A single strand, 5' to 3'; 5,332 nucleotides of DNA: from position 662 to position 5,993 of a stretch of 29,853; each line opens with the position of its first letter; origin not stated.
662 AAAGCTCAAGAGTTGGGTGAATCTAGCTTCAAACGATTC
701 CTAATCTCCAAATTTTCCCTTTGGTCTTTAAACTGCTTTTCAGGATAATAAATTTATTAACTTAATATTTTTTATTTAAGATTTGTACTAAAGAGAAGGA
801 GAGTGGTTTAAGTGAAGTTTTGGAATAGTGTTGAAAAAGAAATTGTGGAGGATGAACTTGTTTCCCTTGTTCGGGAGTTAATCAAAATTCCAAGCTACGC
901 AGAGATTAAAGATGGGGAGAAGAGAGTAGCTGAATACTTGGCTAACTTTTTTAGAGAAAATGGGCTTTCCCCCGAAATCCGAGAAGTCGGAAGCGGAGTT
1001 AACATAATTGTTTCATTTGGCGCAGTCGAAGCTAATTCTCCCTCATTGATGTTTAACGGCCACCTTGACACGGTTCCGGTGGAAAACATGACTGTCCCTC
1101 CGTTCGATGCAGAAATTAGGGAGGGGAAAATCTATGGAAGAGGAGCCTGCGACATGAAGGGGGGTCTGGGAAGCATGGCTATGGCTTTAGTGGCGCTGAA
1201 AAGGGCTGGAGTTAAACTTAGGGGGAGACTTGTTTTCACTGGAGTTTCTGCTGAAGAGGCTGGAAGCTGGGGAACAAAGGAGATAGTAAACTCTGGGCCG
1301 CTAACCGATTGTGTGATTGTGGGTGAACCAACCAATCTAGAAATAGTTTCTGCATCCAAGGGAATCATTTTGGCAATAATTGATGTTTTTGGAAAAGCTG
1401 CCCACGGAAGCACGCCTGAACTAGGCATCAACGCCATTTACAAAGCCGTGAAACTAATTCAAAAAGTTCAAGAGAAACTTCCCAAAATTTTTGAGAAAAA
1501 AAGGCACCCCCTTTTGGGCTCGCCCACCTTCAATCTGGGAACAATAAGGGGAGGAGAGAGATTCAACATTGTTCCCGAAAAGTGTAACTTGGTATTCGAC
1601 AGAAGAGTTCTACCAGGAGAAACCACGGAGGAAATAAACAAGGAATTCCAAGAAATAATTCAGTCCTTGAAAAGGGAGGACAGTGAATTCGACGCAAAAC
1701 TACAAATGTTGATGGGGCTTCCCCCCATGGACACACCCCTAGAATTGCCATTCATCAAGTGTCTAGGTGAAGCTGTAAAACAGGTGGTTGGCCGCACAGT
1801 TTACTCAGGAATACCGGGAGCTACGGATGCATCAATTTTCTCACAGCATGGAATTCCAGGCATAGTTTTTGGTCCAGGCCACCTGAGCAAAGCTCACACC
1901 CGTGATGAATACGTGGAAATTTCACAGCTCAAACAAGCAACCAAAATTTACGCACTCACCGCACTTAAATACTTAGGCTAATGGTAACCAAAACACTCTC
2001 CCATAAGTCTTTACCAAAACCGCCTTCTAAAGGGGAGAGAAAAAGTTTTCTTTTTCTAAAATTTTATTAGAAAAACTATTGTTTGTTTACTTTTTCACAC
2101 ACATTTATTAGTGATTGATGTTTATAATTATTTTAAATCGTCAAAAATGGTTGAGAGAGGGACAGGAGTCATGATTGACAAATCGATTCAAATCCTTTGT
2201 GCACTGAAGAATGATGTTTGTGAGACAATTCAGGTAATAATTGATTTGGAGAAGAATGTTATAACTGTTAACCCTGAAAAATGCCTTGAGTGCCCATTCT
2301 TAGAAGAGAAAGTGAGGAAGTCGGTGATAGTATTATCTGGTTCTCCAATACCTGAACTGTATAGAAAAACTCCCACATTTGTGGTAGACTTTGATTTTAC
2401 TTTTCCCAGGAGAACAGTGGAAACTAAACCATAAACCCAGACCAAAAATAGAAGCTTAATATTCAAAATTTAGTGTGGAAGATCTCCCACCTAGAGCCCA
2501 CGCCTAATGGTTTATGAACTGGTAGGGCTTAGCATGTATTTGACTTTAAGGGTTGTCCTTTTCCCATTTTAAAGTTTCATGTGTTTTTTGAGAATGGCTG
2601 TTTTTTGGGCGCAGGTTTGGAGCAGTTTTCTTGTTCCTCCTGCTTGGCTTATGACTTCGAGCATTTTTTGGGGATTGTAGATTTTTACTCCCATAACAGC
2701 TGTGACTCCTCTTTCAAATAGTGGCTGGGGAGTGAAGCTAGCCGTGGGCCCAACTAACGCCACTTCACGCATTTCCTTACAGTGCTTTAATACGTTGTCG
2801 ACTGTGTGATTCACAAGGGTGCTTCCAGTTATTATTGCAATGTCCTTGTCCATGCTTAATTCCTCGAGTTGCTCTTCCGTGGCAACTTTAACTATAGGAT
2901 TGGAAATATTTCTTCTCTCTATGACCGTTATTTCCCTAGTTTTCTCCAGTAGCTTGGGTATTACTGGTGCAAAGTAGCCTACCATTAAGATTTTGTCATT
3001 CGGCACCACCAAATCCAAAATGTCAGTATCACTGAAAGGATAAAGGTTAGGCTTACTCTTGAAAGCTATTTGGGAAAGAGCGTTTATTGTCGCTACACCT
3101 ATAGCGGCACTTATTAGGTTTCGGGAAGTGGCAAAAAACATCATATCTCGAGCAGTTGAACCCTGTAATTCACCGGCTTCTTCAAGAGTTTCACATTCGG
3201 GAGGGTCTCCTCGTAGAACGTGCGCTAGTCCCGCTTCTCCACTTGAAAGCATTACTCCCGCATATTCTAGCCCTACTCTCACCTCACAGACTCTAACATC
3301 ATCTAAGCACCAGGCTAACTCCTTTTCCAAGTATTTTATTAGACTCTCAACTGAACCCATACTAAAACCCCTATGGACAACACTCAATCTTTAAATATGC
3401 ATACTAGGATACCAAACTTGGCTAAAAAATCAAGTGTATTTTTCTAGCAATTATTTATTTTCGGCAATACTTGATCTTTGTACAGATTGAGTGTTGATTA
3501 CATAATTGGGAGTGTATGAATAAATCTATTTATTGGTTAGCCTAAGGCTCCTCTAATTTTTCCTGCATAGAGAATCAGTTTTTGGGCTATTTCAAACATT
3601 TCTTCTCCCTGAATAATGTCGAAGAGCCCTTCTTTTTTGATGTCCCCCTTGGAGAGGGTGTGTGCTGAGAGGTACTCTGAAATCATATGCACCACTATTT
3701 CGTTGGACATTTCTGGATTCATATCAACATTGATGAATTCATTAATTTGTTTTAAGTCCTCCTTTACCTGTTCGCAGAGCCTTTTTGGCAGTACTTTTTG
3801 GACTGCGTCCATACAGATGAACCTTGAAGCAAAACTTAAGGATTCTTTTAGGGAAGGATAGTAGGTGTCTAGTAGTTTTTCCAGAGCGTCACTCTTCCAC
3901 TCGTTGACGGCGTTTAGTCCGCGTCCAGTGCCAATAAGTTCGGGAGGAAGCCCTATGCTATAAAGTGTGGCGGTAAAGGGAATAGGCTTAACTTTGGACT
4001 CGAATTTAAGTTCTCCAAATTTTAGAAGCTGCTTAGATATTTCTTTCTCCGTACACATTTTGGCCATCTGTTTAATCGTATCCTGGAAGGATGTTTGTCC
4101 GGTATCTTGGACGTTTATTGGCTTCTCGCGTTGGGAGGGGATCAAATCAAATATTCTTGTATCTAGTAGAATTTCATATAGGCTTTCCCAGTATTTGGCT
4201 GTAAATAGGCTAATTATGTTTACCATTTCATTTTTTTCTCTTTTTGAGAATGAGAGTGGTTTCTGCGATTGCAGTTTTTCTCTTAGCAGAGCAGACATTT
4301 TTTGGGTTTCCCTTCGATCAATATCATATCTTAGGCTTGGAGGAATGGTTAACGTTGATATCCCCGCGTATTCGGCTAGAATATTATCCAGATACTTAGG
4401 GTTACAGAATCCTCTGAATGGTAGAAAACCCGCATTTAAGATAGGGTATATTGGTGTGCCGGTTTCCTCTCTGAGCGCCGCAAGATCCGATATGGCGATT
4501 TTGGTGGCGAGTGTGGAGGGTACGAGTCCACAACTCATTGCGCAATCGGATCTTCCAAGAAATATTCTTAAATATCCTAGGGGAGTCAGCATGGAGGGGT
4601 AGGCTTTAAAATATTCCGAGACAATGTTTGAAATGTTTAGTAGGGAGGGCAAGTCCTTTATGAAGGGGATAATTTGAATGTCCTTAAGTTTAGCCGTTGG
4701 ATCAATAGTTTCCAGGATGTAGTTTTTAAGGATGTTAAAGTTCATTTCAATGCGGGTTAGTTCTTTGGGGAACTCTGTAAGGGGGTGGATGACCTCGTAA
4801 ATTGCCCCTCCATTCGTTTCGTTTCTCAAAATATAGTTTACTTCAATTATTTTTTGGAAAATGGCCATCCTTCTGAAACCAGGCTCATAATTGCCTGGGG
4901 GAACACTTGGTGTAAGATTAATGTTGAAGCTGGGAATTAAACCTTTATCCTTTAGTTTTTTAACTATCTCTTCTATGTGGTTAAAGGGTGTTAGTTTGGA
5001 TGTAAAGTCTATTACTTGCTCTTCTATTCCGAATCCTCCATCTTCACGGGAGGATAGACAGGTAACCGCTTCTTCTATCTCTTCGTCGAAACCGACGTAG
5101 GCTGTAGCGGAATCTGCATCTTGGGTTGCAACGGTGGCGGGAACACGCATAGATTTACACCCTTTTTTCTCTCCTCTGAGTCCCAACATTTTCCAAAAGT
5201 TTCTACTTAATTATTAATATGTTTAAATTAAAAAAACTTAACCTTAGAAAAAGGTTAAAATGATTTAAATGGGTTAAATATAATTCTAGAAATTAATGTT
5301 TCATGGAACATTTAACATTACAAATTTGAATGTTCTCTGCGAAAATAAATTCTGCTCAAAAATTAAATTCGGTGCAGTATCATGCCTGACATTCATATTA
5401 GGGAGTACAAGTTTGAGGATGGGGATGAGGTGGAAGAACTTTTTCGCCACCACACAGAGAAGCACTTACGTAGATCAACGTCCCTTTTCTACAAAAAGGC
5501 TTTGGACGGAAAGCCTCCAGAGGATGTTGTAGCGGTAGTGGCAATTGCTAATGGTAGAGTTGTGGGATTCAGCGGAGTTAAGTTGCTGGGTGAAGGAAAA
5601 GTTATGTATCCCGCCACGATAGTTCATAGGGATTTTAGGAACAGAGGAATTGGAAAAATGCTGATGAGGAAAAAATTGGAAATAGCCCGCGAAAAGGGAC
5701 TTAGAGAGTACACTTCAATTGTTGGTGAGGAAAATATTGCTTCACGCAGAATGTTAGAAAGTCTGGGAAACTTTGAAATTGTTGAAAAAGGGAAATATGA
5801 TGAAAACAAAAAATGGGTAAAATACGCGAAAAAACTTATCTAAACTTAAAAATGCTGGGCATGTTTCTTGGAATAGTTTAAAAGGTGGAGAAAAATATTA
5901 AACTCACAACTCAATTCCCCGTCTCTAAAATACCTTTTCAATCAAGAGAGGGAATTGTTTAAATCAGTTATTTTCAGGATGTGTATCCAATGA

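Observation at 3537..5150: Full-length PEP-carboxylase homologue with a dismantled active site (candidate pseudoenzyme)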

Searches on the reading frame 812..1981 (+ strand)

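Call 15: search_protein_families(library=pfam, proteins=[window:812-1981:+], max_evalue=0.001)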
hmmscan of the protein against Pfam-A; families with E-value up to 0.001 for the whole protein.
window:812-1981:+ (389 aa): 3 families
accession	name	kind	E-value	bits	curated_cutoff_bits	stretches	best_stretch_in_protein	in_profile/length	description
PF01546.33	Peptidase_M20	-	2.5e-40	139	24.6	1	80-385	1-205/206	Peptidase family M20/M25/M40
PF07687.19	M20_dimer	-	1.6e-24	86.4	21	1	181-290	2-106/107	Peptidase dimerisation domain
PF04389.22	Peptidase_M28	-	7.6e-11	42.5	21.3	1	64-182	1-98/193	Peptidase family M28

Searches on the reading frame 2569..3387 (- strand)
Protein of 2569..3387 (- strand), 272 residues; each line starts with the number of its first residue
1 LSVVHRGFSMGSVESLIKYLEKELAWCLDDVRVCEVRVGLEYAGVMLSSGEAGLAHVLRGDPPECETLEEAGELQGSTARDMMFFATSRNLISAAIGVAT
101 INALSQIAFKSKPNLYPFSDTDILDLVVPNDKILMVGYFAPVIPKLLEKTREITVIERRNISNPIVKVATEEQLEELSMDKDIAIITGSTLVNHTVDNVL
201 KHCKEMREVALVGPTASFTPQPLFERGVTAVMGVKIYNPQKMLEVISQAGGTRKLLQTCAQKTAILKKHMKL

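Call 15: search_protein_families(library=pfam, proteins=[window:2569-3387:-], max_evalue=0.001)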
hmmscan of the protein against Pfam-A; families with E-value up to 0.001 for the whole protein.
window:2569-3387:- (272 aa): 2 families
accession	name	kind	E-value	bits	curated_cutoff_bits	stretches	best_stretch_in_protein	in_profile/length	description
PF04016.18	DUF364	-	8.3e-39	133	23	1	126-263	5-145/147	Putative heavy-metal chelation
PF13938.11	DUF4213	-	4.6e-16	59.3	23.5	1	28-105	8-75/75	Putative heavy-metal chelation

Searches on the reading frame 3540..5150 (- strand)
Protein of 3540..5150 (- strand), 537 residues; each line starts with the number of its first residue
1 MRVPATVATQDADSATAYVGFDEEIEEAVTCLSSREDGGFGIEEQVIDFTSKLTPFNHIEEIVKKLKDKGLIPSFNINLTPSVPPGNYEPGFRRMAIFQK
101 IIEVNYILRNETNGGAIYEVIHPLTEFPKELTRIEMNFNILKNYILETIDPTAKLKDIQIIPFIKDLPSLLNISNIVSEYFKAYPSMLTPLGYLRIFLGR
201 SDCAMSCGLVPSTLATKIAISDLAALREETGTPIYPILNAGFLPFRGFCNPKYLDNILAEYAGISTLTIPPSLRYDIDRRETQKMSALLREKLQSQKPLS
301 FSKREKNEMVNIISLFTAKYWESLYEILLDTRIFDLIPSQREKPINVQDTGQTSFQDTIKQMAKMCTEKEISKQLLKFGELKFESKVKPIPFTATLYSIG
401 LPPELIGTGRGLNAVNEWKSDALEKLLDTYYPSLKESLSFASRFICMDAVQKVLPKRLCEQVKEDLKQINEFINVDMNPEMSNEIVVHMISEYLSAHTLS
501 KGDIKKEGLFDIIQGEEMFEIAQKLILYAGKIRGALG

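Call 4: search_protein_families(library=pfam, proteins=[window:3540-5150:-], max_evalue=0.01)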
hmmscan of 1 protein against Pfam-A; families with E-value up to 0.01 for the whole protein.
window:3540-5150:- (537 aa): 1 family
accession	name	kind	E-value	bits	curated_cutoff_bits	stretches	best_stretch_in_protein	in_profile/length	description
PF14010.12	PEPcase_2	-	5.4e-82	276.3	25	1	3-537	1-493/493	Phosphoenolpyruvate carboxylase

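Call 5: search_protein_families(library=ncbifam, proteins=[window:3540-5150:-], max_evalue=0.01)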
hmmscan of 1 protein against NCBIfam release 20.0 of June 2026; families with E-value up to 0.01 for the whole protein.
window:3540-5150:- (537 aa): 1 family
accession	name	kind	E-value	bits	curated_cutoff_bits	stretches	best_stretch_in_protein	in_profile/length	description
TIGR02751.1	PEPCase_arch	equivalog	3.4e-82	276.9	146.05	1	3-537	1-506/506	phosphoenolpyruvate carboxylase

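Call 6: search_solved_structures(query=window:3540-5150:-, show_alignments=2, max_evalue=0.01)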
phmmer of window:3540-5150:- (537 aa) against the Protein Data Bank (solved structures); distinct sequences matched with E-value up to 0.01: 1.
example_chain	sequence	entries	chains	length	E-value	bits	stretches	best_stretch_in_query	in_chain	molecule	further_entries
3odm_A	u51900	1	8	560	1.1e-83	284.8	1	1-537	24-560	Phosphoenolpyruvate carboxylase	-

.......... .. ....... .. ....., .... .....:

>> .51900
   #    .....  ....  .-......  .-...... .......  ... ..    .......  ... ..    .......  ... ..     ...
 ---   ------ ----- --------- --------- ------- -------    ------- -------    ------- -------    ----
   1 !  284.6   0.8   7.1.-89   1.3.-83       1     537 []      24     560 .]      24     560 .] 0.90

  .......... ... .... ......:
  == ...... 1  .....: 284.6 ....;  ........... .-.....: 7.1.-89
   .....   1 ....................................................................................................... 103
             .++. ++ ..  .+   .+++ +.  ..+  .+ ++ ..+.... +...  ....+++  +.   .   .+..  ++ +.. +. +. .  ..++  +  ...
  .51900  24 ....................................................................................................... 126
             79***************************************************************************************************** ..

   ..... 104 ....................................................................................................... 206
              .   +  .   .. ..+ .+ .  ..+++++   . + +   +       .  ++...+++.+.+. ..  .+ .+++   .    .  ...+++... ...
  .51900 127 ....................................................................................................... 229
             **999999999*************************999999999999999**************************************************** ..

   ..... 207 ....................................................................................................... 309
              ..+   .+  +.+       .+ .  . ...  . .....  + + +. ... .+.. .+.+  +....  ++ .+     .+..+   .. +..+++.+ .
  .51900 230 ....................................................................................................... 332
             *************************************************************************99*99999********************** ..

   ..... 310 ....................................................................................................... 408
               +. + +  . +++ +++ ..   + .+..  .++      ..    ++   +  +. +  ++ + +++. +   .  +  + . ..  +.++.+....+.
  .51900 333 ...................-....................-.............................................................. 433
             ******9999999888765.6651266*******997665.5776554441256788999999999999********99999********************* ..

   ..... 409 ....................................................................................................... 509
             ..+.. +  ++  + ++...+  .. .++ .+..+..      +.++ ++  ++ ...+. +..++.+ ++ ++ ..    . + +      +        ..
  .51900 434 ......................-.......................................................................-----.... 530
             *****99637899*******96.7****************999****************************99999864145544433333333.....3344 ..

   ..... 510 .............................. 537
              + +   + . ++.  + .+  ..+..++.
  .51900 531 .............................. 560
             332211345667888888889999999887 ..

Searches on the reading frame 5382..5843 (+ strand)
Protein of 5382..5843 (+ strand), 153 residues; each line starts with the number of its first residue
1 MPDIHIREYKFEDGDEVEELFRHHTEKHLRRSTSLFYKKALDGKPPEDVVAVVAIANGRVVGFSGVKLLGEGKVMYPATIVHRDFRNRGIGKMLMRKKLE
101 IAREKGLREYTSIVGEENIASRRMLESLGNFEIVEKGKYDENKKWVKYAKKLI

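Call 15: search_protein_families(library=pfam, proteins=[window:5382-5843:+], max_evalue=0.001)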
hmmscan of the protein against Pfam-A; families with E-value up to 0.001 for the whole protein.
window:5382-5843:+ (153 aa): 7 families
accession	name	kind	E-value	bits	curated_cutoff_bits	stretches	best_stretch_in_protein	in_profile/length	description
PF00583.31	Acetyltransf_1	-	9.2e-14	52.2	20.7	1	26-129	14-115/116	Acetyltransferase (GNAT) family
PF13508.13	Acetyltransf_7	-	3.4e-08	34.2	27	1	52-118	6-71/84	Acetyltransferase (GNAT) domain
PF13480.13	Acetyltransf_6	-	9.3e-07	29.5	22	1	14-117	28-139/143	Acetyltransferase (GNAT) domain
PF13302.13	Acetyltransf_3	-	8.1e-06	27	25.4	1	35-129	39-136/138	Acetyltransferase (GNAT) domain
PF14542.12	Acetyltransf_CG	-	2.5e-05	24.8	30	1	60-108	11-59/80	GCN5-related N-acetyl-transferase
PF13673.13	Acetyltransf_10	-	4.3e-05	23.9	23.6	1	48-151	30-127/128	Acetyltransferase (GNAT) domain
PF08445.16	FR47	-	0.00085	19.7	22.1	0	80-132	28-79/86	FR47-like protein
